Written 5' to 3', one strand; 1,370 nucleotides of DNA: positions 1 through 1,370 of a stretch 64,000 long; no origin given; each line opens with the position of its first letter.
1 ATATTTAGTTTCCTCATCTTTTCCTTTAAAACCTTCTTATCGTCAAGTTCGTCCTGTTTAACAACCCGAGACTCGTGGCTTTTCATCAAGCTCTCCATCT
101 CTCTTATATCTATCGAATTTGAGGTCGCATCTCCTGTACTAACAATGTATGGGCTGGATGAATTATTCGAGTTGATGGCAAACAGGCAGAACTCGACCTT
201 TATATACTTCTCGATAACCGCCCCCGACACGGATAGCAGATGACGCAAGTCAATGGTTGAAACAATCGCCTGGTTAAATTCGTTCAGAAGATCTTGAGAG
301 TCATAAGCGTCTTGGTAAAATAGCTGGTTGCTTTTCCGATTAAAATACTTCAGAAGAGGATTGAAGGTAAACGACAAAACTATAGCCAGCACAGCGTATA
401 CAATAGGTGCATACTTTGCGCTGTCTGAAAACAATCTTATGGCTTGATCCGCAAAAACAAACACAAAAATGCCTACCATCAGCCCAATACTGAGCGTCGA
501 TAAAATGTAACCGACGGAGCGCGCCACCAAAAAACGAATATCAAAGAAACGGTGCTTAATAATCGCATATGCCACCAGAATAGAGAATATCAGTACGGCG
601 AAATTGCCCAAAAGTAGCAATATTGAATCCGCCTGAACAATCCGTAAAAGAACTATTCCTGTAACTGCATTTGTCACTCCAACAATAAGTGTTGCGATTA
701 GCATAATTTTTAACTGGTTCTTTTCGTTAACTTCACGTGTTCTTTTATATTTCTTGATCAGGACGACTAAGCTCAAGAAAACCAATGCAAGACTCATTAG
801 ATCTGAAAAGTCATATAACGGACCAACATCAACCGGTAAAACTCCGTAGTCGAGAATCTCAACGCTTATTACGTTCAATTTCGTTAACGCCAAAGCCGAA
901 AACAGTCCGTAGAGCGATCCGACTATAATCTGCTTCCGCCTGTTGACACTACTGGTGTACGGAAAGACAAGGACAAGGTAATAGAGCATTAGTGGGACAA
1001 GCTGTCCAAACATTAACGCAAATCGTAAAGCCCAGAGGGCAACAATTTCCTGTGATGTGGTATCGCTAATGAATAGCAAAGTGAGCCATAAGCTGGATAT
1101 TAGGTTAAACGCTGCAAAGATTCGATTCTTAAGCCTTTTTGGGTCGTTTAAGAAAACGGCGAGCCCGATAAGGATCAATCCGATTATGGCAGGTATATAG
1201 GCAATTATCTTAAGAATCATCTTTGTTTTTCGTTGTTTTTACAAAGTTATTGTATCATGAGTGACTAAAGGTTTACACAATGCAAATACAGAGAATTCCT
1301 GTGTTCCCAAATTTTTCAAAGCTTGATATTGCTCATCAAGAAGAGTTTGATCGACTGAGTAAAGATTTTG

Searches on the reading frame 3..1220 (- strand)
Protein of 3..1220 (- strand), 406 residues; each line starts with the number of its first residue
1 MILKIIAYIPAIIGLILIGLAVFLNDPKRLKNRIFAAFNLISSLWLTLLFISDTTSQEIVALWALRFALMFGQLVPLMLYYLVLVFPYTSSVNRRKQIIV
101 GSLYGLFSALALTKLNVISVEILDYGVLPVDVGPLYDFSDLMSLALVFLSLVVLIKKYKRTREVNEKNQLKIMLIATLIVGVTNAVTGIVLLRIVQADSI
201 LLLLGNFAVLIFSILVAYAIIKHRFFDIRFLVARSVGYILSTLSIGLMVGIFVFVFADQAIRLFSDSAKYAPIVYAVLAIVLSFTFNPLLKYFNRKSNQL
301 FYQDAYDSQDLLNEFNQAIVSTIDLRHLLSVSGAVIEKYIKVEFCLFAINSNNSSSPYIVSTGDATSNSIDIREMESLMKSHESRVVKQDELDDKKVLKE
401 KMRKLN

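Call 24: search_protein_families(library=pfam, proteins=[window:3-1220:-], max_evalue=0.01)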
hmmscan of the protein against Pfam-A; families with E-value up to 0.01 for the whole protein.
window:3-1220:- (406 aa): 1 family
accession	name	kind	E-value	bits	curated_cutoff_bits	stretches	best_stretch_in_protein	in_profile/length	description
PF16927.11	HisKA_7TM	-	8.8e-11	42.5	28.6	1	12-228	4-222/224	N-terminal 7TM region of histidine kinase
